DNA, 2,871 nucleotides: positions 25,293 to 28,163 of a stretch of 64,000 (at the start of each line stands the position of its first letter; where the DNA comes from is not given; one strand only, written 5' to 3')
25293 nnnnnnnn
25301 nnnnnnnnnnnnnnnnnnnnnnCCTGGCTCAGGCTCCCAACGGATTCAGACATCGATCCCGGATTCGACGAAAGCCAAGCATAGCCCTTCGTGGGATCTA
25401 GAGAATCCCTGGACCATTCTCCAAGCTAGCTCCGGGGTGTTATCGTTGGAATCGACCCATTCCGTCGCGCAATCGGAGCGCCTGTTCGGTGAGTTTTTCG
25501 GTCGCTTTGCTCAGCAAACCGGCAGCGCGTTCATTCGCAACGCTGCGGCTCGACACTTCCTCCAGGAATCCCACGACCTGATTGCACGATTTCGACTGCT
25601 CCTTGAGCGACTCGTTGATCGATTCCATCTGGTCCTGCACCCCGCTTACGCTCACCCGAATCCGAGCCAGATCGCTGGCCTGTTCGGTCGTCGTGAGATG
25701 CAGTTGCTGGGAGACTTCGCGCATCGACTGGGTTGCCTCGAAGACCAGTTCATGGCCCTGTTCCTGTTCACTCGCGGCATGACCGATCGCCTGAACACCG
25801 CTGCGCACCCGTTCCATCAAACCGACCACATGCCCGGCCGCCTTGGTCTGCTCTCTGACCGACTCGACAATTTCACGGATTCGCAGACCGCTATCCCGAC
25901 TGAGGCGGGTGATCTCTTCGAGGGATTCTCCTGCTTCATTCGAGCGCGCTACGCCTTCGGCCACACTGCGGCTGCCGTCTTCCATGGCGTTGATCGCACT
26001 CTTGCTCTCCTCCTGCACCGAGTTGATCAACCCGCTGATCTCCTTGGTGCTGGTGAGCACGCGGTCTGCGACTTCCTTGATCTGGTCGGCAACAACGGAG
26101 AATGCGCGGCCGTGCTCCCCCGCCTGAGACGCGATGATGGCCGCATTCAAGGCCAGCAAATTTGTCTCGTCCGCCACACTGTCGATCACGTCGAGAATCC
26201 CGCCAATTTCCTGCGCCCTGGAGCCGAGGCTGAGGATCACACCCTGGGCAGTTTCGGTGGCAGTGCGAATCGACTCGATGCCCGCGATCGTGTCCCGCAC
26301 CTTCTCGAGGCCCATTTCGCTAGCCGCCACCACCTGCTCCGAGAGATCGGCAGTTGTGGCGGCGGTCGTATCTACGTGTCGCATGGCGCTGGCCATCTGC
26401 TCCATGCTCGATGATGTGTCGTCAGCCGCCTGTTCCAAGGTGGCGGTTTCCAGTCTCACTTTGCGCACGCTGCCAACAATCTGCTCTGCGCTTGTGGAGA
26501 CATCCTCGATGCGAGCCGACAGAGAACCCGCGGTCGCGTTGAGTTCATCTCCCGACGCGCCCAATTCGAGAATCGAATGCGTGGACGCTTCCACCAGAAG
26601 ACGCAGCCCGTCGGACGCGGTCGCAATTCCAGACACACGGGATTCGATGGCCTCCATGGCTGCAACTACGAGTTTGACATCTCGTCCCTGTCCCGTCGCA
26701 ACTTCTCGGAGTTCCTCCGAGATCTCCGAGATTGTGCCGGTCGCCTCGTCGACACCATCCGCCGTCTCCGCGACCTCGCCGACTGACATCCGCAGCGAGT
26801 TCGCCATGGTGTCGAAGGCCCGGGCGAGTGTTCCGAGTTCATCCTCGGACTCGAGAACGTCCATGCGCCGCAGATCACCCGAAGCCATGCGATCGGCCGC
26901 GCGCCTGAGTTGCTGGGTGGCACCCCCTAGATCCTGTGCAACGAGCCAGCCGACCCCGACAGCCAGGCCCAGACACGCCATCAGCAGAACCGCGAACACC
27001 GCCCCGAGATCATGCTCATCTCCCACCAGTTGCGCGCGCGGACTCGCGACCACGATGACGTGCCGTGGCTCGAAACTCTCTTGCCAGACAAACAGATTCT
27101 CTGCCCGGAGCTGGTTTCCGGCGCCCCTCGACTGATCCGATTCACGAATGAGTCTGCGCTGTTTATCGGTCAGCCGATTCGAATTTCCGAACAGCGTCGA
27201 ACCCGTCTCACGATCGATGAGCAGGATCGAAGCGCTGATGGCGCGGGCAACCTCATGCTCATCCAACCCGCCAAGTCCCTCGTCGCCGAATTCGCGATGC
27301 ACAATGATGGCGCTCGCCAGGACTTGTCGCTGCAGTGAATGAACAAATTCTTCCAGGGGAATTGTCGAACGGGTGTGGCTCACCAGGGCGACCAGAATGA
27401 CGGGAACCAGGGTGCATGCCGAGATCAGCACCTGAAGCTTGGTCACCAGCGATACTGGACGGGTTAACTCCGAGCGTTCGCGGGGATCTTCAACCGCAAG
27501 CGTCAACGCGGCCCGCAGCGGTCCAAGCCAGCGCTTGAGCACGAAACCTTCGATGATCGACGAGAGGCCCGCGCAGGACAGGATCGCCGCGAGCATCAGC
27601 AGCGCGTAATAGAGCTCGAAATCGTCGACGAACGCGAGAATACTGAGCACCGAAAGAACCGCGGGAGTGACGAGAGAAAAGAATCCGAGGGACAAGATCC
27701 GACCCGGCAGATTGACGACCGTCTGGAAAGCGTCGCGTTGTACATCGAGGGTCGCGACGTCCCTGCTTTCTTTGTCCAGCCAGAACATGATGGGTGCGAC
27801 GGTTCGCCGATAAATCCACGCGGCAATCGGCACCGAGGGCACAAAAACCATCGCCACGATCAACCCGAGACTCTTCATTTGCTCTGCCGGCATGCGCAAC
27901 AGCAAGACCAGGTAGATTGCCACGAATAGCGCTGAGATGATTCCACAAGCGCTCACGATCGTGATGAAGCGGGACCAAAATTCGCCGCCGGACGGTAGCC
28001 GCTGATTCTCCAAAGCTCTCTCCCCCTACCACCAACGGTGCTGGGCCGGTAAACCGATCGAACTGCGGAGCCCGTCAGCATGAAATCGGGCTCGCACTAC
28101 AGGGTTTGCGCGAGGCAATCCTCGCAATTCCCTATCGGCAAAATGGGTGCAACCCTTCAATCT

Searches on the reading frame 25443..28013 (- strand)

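Call 36: search_protein_families(library=pfam, proteins=[window:25443-28013:-], max_evalue=0.0001)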
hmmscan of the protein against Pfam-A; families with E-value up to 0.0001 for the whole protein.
window:25443-28013:- (857 aa): 2 families
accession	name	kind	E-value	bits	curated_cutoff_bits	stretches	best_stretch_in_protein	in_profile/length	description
PF00015.26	MCPsignal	-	2.4e-32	112.6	34.6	1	558-736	4-168/172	Methyl-accepting chemotaxis protein (MCP) signalling domain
PF00672.30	HAMP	-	6.5e-09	36.4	25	1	368-408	12-52/53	HAMP domain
